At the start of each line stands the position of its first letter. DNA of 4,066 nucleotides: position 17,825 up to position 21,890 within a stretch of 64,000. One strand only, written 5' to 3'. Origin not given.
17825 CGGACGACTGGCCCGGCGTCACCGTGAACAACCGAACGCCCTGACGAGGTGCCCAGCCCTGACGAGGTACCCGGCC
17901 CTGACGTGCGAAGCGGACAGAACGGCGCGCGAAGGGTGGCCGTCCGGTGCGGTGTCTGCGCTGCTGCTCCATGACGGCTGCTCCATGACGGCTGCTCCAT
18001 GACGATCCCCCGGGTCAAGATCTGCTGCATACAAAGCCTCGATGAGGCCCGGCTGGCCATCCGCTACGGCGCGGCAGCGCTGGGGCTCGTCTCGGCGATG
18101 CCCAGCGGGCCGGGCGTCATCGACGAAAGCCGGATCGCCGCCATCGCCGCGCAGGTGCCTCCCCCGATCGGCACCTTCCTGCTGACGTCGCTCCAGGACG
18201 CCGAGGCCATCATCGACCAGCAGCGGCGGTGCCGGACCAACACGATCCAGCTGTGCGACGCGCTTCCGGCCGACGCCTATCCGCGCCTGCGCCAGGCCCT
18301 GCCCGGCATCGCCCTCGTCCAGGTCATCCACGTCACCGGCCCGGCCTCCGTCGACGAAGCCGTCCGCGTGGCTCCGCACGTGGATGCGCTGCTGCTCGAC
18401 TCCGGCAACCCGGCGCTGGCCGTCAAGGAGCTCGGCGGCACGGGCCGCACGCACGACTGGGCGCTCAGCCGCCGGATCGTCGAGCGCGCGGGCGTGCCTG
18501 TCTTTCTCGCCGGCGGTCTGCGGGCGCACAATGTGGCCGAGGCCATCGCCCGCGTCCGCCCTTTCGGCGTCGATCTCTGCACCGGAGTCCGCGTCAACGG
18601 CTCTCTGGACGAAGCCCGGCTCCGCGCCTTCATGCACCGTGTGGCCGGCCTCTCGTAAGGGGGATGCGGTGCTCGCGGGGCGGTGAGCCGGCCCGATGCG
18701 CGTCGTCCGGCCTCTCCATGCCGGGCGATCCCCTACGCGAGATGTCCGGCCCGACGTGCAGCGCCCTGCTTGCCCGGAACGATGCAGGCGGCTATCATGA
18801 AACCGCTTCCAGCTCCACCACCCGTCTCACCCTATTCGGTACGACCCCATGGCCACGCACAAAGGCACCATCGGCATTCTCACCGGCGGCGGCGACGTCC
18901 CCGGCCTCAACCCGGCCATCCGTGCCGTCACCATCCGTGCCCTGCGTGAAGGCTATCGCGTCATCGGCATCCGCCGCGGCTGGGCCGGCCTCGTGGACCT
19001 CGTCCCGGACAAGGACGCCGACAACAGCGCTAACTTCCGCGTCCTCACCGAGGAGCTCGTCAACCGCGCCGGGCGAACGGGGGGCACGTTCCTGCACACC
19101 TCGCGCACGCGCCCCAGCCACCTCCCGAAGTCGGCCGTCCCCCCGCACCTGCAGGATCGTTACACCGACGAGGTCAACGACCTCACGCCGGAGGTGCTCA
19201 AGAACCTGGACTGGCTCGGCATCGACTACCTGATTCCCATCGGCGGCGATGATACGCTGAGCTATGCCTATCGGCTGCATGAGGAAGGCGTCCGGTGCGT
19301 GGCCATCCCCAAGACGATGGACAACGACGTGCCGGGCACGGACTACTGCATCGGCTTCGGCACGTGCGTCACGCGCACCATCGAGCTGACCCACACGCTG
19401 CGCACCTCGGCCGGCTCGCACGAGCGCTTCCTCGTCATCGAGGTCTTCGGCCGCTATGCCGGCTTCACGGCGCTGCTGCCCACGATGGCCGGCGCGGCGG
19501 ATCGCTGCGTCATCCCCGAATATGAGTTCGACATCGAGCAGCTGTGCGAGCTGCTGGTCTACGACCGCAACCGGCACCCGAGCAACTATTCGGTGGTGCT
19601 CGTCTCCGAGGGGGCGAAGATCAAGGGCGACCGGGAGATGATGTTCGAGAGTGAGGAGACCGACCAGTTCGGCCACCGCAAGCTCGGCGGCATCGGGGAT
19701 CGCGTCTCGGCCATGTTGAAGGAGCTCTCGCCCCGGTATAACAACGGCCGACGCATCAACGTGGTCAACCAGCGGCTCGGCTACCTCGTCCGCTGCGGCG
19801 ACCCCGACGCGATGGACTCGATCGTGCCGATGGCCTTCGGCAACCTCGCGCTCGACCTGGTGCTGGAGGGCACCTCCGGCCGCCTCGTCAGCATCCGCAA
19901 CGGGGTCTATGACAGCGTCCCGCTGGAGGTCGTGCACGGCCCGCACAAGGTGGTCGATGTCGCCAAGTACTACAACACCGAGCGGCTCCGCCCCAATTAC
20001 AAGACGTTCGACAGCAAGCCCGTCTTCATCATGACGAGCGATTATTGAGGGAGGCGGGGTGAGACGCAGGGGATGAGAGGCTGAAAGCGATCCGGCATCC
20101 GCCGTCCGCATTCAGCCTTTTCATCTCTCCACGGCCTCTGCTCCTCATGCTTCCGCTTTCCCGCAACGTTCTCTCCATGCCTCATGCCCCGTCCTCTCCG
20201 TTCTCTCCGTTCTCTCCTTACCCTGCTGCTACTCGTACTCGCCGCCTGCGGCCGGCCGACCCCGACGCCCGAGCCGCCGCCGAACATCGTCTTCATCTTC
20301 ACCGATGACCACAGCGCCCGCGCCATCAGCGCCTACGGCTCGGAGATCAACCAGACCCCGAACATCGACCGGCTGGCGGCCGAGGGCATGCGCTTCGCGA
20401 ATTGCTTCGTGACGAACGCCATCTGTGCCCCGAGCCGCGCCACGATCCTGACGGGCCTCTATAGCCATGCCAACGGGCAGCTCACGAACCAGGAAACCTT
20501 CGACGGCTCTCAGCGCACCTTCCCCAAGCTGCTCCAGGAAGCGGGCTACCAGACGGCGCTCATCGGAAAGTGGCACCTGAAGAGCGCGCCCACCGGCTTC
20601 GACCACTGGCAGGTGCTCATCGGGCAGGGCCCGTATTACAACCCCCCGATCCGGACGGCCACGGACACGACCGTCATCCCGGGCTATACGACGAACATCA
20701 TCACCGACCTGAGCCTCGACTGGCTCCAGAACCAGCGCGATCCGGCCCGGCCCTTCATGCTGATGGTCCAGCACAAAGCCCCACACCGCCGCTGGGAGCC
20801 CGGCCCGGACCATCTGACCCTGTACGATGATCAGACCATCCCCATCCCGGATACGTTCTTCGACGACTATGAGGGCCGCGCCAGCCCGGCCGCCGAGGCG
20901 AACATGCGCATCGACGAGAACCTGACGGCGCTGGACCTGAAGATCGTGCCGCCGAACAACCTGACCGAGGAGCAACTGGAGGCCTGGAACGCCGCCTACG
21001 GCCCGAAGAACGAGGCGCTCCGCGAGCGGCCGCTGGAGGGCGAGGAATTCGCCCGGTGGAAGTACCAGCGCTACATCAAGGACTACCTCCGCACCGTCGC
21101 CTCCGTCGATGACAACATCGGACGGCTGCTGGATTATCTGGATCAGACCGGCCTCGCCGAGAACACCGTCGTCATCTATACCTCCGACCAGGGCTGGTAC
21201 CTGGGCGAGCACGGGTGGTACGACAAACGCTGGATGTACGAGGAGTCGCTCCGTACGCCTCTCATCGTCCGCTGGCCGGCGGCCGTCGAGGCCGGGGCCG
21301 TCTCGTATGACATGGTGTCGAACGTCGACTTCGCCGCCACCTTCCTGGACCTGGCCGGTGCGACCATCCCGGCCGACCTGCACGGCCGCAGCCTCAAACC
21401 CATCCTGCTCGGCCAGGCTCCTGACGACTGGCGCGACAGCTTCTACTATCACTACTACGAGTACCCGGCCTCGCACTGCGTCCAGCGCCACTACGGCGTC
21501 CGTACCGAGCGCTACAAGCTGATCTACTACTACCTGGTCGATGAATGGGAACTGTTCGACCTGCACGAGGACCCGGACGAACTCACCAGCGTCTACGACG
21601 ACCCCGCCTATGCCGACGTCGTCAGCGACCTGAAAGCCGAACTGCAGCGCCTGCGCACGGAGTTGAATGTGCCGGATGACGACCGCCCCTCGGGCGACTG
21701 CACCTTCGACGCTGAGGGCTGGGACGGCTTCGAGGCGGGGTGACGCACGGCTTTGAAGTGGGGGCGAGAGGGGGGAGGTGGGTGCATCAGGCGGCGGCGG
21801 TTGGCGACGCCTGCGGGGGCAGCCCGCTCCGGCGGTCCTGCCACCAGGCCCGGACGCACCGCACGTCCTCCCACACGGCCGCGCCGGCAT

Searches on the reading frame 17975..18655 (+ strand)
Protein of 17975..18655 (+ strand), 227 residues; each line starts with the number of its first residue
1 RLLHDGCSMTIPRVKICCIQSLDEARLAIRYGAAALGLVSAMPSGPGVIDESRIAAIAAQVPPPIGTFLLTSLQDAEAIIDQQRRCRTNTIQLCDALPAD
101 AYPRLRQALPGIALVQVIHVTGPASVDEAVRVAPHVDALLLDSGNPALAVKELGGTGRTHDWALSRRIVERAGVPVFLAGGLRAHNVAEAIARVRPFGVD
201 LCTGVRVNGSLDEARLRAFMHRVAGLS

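Call 67: search_protein_families(library=pfam, proteins=[window:17975-18655:+], max_evalue=0.0001)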
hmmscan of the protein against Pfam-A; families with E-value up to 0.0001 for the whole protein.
window:17975-18655:+ (227 aa): 1 family
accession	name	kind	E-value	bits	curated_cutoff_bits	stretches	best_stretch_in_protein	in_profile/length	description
PF00697.28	PRAI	-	2.2e-20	73.6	22.7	1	14-221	1-192/193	N-(5'phosphoribosyl)anthranilate (PRA) isomerase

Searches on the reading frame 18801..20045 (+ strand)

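Call 67: search_protein_families(library=pfam, proteins=[window:18801-20045:+], max_evalue=0.0001)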
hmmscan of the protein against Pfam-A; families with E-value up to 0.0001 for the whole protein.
window:18801-20045:+ (415 aa): 1 family
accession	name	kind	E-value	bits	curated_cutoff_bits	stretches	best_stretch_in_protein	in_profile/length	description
PF00365.25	PFK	-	2.4e-70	237.5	30.9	1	24-353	2-276/277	Phosphofructokinase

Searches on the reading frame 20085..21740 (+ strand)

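Call 67: search_protein_families(library=pfam, proteins=[window:20085-21740:+], max_evalue=0.0001)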
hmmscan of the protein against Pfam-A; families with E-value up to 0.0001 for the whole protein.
window:20085-21740:+ (552 aa): 3 families
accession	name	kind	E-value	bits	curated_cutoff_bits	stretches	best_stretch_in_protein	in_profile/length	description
PF16347.10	SGSH_C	-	1.3e-68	230.5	29.3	1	374-525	1-153/154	N-sulphoglucosamine sulphohydrolase, C-terminal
PF00884.28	Sulfatase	-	6.8e-59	200.1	25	1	66-426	1-301/301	Sulfatase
PF01663.27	Phosphodiest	-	4.4e-11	43.4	23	1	334-371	184-221/342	Type I phosphodiesterase / nucleotide pyrophosphatase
